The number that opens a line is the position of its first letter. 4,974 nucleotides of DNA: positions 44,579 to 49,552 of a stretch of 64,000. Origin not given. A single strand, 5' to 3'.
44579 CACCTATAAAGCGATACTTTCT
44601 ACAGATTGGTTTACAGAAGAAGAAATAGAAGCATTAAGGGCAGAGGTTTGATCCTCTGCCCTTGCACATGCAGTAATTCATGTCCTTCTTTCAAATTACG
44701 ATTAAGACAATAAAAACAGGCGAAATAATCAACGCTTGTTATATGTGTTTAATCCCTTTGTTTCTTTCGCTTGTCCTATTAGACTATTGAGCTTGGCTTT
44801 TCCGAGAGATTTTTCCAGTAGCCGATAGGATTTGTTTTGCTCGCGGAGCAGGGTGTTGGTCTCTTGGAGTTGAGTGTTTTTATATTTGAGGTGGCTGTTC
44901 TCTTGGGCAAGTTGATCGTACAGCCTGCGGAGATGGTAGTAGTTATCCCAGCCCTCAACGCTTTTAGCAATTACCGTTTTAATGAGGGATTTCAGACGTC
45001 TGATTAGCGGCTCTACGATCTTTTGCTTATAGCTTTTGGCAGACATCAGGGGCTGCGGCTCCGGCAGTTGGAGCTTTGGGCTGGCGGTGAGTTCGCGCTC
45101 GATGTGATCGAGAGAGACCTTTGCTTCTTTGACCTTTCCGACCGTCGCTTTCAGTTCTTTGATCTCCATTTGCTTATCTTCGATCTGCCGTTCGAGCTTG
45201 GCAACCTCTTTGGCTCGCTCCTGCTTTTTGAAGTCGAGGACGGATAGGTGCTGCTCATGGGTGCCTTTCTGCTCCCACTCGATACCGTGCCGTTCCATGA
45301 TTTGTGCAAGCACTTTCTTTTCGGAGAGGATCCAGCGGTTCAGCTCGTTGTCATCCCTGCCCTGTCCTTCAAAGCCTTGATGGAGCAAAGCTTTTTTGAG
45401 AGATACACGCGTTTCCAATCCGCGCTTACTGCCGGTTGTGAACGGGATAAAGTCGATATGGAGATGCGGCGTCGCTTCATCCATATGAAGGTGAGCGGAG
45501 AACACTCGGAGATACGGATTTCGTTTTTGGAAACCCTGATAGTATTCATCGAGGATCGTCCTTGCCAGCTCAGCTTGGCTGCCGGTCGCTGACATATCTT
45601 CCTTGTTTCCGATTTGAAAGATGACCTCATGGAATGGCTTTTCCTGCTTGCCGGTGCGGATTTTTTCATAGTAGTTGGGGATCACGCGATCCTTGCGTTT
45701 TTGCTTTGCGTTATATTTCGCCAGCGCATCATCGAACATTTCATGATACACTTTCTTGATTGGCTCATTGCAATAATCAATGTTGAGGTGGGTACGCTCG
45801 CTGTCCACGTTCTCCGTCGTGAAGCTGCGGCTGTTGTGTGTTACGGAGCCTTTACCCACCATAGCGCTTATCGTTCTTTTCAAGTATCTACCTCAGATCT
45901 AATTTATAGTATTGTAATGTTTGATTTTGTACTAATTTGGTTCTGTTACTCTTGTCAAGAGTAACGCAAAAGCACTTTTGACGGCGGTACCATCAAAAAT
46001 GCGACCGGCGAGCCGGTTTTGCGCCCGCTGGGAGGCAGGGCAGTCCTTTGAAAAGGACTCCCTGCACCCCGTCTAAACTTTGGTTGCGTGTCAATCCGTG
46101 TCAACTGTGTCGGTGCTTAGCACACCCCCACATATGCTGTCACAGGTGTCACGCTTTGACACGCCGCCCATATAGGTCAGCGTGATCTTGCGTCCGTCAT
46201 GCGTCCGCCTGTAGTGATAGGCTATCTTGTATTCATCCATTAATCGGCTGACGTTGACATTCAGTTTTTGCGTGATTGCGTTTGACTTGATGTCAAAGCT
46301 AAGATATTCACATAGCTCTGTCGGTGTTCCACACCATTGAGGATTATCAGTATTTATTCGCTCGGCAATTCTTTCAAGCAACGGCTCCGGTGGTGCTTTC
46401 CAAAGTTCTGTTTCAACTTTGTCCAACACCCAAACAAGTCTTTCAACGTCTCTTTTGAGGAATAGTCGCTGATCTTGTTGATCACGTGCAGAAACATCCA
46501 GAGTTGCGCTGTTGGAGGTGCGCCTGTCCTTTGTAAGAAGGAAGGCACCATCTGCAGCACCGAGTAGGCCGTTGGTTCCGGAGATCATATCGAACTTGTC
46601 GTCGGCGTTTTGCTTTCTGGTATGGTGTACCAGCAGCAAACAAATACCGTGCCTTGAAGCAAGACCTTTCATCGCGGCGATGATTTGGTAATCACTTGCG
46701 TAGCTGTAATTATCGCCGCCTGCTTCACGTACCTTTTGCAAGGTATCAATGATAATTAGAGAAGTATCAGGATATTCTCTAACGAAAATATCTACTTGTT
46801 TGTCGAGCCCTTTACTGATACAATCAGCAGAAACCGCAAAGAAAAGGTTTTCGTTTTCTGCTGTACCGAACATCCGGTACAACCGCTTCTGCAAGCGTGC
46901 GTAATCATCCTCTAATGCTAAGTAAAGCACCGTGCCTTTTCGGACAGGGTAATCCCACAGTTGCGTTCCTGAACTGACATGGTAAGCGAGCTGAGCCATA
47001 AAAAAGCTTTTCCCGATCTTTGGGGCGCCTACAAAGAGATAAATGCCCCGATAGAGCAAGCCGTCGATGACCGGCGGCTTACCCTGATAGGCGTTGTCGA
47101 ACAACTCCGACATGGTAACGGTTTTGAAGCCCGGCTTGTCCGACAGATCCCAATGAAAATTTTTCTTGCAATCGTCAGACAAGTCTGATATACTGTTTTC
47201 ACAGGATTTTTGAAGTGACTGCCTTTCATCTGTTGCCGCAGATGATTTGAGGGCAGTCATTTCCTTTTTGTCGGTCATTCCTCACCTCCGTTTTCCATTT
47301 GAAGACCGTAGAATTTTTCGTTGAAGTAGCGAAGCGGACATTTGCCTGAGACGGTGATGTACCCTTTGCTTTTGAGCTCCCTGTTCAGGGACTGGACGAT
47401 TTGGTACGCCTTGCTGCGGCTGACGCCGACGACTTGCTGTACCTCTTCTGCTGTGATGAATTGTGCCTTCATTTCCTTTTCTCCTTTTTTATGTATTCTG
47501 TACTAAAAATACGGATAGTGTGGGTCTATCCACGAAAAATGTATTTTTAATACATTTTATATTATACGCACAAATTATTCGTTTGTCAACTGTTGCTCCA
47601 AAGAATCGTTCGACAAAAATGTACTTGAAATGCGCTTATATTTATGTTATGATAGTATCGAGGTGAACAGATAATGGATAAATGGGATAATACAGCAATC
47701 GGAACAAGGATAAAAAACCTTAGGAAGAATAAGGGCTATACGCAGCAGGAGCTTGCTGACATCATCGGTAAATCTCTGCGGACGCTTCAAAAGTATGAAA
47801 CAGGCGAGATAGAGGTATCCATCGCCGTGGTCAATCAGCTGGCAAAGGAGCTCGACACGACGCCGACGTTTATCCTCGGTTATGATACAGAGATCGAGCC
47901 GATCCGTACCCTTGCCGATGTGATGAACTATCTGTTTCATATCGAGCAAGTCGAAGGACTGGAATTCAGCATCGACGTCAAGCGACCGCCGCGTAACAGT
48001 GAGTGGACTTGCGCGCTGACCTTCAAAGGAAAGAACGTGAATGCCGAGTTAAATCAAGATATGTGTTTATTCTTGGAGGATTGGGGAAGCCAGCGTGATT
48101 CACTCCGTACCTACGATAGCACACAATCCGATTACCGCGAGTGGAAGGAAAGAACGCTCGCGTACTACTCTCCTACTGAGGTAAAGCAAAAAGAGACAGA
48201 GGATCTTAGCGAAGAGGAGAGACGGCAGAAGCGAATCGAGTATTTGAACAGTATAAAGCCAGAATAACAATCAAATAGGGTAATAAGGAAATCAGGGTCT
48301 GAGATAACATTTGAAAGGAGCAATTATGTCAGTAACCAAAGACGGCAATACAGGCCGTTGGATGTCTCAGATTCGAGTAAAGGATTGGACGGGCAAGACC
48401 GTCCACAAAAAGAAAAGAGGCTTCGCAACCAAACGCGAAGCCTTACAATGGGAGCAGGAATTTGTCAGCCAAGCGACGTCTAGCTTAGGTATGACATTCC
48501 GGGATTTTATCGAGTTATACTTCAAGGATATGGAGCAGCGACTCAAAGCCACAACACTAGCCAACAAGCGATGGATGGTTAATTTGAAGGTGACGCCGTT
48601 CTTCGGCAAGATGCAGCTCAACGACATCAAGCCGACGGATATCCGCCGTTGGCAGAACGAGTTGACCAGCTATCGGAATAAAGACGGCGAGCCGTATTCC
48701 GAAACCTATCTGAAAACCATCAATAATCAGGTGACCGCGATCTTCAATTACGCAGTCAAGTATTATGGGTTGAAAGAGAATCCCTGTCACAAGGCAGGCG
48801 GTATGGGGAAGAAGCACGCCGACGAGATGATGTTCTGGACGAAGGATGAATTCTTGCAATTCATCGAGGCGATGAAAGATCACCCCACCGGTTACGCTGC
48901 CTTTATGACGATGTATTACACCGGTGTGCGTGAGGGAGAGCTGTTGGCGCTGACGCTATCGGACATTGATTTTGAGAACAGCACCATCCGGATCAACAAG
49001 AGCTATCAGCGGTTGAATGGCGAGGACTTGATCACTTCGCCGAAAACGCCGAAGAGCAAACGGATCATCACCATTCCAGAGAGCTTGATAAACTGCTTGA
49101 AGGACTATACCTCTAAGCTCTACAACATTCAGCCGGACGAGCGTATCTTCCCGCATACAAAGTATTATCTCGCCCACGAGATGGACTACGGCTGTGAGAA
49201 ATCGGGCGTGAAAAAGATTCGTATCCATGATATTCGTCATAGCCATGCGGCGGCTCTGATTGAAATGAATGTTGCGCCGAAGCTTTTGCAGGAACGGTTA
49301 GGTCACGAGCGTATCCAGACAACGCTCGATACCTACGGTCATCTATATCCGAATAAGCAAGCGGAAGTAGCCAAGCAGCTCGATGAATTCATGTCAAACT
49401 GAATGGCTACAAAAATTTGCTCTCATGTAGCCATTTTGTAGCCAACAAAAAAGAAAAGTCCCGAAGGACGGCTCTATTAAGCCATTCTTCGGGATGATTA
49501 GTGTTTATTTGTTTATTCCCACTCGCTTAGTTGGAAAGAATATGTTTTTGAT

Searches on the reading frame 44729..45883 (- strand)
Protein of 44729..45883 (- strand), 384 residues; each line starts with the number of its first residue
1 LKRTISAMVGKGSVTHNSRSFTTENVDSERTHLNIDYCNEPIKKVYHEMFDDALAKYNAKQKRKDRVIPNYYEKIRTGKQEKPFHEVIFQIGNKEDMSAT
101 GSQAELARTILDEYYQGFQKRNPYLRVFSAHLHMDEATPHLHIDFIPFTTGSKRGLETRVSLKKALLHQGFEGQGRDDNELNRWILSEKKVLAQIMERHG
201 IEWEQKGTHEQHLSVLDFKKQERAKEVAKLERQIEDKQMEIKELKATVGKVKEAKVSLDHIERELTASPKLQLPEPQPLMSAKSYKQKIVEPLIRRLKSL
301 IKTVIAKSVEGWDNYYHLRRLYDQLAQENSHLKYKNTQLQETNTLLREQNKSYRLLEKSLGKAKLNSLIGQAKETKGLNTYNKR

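Call 40: search_protein_families(library=ncbifam, proteins=[window:44729-45883:-], max_evalue=0.01)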
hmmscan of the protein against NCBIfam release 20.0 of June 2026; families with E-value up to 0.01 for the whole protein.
window:44729-45883:- (384 aa): 2 families
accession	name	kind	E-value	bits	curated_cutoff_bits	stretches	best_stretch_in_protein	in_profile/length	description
NF041497.1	MobV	equivalog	1.1e-14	55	100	1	11-166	17-154/187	MobV family relaxase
NF049847.1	FtsL_COG5462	equivalog_domain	0.0093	15.6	50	1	220-246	25-51/85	cell division protein FtsL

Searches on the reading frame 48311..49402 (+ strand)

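Call 78: search_protein_families(library=pfam, proteins=[window:48311-49402:+], max_evalue=0.00001)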
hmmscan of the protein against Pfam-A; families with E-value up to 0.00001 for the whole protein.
window:48311-49402:+ (363 aa): 3 families
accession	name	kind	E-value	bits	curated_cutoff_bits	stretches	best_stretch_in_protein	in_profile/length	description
PF00589.27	Phage_integrase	-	1.3e-24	87.3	27.1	1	177-347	4-170/172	Phage integrase family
PF14659.12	Phage_int_SAM_3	-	2.4e-18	66.6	22.6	1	62-118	1-57/58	Phage integrase, N-terminal SAM-like domain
PF14657.12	Arm-DNA-bind_4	-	4.4e-14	52.2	22.3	1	16-55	1-42/47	Arm DNA-binding domain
